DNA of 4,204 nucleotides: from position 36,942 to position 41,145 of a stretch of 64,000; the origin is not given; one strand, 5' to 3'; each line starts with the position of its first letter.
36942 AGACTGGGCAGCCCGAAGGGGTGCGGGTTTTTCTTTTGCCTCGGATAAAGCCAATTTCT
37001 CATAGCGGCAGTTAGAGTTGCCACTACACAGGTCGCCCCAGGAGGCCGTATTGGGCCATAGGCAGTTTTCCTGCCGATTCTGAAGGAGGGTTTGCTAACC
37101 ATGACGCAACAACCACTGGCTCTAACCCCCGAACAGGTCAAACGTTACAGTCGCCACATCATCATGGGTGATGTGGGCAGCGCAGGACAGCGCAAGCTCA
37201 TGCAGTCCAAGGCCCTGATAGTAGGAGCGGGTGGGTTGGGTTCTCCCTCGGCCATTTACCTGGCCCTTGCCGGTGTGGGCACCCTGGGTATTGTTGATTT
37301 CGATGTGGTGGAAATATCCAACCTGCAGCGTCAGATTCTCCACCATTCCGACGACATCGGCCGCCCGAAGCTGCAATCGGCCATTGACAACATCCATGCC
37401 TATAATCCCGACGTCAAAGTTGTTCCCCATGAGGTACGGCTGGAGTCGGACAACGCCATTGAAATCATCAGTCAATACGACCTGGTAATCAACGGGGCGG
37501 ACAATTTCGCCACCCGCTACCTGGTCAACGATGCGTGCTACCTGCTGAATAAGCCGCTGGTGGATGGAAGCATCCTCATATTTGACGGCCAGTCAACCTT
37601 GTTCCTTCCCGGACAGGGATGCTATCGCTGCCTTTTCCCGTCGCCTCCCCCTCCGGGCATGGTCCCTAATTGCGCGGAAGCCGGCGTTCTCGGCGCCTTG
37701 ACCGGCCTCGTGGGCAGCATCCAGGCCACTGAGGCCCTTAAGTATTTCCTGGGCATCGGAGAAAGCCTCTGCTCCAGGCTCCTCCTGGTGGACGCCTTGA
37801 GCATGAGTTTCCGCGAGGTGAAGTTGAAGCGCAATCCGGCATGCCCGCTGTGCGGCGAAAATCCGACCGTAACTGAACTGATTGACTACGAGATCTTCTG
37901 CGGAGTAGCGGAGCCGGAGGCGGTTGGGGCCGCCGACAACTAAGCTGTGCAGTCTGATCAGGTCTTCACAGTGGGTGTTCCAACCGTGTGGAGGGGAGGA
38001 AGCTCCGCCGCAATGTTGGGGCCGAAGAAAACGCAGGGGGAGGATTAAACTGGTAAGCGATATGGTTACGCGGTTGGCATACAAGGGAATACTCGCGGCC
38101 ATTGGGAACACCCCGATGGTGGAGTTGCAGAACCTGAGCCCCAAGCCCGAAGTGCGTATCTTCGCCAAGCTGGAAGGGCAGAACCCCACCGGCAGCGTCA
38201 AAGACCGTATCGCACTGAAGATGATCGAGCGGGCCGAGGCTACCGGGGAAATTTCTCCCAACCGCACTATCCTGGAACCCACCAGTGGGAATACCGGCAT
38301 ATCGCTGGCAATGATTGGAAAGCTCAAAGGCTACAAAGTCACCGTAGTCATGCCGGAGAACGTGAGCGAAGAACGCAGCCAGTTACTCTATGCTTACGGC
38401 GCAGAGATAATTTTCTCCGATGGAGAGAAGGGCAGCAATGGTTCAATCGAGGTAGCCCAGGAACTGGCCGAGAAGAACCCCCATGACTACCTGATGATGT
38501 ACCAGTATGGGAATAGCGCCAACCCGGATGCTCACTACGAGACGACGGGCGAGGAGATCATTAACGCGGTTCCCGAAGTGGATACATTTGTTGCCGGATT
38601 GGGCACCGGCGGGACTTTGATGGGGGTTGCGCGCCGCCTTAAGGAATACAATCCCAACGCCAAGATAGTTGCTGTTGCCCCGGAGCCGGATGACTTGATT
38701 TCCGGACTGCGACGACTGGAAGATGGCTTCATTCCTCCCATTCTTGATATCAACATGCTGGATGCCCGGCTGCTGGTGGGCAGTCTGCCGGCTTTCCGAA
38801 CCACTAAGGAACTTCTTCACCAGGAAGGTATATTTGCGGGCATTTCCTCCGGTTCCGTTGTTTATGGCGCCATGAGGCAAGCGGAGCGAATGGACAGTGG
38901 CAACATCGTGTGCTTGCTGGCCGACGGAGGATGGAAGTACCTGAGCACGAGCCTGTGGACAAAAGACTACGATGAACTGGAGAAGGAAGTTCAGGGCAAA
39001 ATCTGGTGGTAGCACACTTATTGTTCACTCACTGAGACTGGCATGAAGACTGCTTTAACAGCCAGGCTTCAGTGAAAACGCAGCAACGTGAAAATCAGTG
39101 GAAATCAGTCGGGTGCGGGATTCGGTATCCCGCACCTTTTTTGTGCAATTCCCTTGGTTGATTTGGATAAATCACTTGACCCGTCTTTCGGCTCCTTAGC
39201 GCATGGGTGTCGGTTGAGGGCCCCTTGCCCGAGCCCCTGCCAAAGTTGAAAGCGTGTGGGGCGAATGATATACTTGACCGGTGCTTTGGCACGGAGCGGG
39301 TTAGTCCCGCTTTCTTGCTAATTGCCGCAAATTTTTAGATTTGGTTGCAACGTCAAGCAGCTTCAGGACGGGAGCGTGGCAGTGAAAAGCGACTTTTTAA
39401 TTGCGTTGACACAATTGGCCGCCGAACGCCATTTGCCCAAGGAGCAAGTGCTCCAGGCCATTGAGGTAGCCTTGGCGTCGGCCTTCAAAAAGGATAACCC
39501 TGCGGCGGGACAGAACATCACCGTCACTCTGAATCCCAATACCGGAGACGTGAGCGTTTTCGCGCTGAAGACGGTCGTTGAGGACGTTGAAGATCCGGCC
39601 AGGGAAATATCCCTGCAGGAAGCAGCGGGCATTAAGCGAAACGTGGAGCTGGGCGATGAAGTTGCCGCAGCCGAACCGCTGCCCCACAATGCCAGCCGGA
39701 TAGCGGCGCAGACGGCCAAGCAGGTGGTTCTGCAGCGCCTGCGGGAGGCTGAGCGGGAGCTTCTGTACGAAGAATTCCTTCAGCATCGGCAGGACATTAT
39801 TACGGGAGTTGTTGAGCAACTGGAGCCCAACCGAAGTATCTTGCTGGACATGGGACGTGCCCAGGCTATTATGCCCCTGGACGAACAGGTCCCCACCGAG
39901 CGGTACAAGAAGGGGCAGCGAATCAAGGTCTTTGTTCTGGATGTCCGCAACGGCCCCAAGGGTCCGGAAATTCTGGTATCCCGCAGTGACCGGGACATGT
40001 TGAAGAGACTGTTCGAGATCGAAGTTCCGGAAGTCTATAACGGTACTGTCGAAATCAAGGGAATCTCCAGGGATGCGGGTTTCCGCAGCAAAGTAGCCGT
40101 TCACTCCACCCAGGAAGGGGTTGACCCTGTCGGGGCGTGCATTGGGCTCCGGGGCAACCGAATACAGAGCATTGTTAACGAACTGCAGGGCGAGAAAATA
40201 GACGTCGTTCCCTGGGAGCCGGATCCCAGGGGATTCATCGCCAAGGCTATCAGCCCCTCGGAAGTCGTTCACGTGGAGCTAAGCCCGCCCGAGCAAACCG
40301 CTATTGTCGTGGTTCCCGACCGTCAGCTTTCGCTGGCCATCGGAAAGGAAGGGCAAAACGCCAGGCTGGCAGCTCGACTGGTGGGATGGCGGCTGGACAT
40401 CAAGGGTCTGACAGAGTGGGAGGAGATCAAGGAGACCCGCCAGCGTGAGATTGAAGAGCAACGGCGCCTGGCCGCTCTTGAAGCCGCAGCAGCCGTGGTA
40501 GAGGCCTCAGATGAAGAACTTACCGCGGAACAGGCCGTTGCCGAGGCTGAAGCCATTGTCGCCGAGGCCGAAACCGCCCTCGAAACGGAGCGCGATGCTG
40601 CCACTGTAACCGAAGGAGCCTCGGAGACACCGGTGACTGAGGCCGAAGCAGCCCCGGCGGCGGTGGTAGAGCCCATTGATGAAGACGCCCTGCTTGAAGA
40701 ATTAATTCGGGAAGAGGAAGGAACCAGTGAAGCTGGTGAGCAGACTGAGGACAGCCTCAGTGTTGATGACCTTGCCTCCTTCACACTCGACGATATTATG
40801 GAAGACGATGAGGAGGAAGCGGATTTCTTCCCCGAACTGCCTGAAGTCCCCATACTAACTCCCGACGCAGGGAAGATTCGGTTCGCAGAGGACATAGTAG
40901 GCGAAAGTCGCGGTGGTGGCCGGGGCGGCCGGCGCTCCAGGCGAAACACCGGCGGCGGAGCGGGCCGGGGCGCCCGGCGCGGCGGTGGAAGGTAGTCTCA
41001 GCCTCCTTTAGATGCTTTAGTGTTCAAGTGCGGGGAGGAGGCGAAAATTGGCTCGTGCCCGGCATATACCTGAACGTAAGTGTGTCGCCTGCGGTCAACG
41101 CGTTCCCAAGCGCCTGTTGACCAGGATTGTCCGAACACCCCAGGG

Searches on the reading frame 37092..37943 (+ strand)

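Call 25: search_protein_families(library=ncbifam, proteins=[window:37092-37943:+], max_evalue=0.00001)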
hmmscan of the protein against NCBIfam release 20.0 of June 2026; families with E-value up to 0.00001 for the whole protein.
window:37092-37943:+ (283 aa): 19 families
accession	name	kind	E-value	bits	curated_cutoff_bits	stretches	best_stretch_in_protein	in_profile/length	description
NF006444.0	PRK08762.1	equivalog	2.2e-115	385.4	449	1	6-272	115-385/387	molybdopterin-synthase adenylyltransferase MoeB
NF005902.0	PRK07878.1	equivalog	3.4e-111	371.9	647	1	10-281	14-284/392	adenylyltransferase/sulfurtransferase MoeZ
NF005646.0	PRK07411.1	equivalog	1.9e-106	356.5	633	1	1-279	1-274/390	molybdopterin-synthase adenylyltransferase MoeB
NF047750.1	SAMPActivE1UbaA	equivalog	7.9e-104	346.7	450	1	9-273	3-268/270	SAMP-activating enzyme E1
NF004281.0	PRK05690.1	subfamily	3.8e-87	291.7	266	1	10-255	4-249/250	molybdopterin-synthase adenylyltransferase MoeB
TIGR02356.1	adenyl_thiF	equivalog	4.4e-71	238.5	275.25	1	18-218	1-202/203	thiazole biosynthesis adenylyltransferase ThiF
TIGR02355.1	moeB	equivalog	1.5e-67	227.5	376.55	1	17-254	3-240/240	molybdopterin-synthase adenylyltransferase MoeB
NF004111.0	PRK05600.1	equivalog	2e-67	227.9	437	1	9-252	12-259/371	ThiF family adenylyltransferase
NF006204.0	PRK08328.1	equivalog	1.3e-49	168.9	339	1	11-243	2-229/231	hypothetical protein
NF009123.0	PRK12475.1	subfamily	9e-45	153.4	510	1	17-263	3-252/338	MoeB/ThiF family adenylyltransferase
NF006395.0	PRK08644.1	equivalog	9.3e-30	103.8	159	1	28-160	20-153/215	sulfur carrier protein ThiS adenylyltransferase ThiF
TIGR02354.1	thiF_fam2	equivalog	1.9e-21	76.9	152.2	1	34-149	17-131/200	thiamine biosynthesis protein ThiF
NF006077.0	PRK08223.1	equivalog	1.1e-17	64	266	1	25-150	15-142/296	hypothetical protein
TIGR01408.1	Ube1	subfamily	9.1e-17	60.1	750.05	1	27-169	408-559/1008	ubiquitin-activating enzyme E1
NF011424.0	PRK14851.1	subfamily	1.3e-15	56.5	1170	1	18-140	25-145/679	hypothetical protein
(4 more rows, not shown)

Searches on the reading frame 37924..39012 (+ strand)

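Call 25: search_protein_families(library=ncbifam, proteins=[window:37924-39012:+], max_evalue=0.00001)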
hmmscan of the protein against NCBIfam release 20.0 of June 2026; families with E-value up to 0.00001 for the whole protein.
window:37924-39012:+ (362 aa): 33 families (the best 25 are shown)
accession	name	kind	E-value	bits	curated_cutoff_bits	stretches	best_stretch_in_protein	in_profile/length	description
TIGR01136.1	cysKM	subfamily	4.1e-108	361.3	344.15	1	57-345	2-299/299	cysteine synthase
TIGR01139.1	cysK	equivalog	1.4e-93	313.4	350.95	1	58-345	3-298/298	cysteine synthase A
TIGR01138.1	cysM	equivalog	3.6e-91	305.7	394.2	1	56-345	2-290/290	cysteine synthase B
NF008735.0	PRK11761.1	equivalog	4.9e-90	301.8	413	1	53-346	3-295/296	cysteine synthase CysM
TIGR01137.1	cysta_beta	equivalog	5.7e-77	259.3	510.25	1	55-355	4-324/457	cystathionine beta-synthase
NF007989.0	PRK10717.1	equivalog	5.9e-77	259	387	1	53-349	5-321/334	cysteine synthase A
TIGR03945.1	PLP_SbnA_fam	equivalog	9.8e-66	221.9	349.95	1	57-342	2-297/304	2,3-diaminopropionate biosynthesis protein SbnA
NF053679.1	CysteaSynCapA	equivalog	2.9e-52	177.5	600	1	52-251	6-208/329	cysteate synthase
NF005292.0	PRK06815.1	equivalog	4.4e-21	75.3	371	1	51-257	10-208/320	threonine/serine dehydratase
NF006389.0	PRK08638.1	equivalog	9.2e-20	70.8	453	1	54-254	19-211/333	bifunctional threonine ammonia-lyase/L-serine ammonia-lyase TdcB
NF004996.0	PRK06381.1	equivalog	1e-19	70.7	266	1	61-242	14-190/319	threonine synthase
NF005680.0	PRK07476.1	equivalog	3.1e-19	69.1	413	1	51-252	12-205/326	hydroxyectoine utilization dehydratase EutB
NF006094.0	PRK08246.1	subfamily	1.8e-18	67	331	1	51-254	12-201/310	serine/threonine dehydratase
NF052478.1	CystDsulMYC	equivalog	3.1e-18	66.2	600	1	74-254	34-216/354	L-cysteine desulfhydrase Cds1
NF005454.0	PRK07048.1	equivalog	3.3e-18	65.9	452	1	54-256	17-211/324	threo-3-hydroxy-L-aspartate ammonia-lyase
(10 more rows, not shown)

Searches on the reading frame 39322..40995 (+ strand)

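Call 25: search_protein_families(library=ncbifam, proteins=[window:39322-40995:+], max_evalue=0.00001)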
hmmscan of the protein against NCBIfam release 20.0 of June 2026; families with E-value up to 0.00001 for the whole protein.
window:39322-40995:+ (557 aa): 4 families
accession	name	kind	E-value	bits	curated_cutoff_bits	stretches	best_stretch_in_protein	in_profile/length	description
TIGR01953.1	NusA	equivalog_domain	2.3e-116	388.5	253.4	1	25-363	2-338/340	transcription termination factor NusA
NF006645.0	PRK09202.4-5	equivalog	1.6e-57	195.4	532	1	21-475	15-481/540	transcription termination/antitermination protein NusA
NF006642.0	PRK09202.4-1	equivalog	1.3e-30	106.5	687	1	87-360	93-372/614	transcription termination/antitermination protein NusA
TIGR01952.1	nusA_arch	equivalog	1.2e-09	38.6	74.35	1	270-361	44-136/141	NusA-like transcription termination signal-binding factor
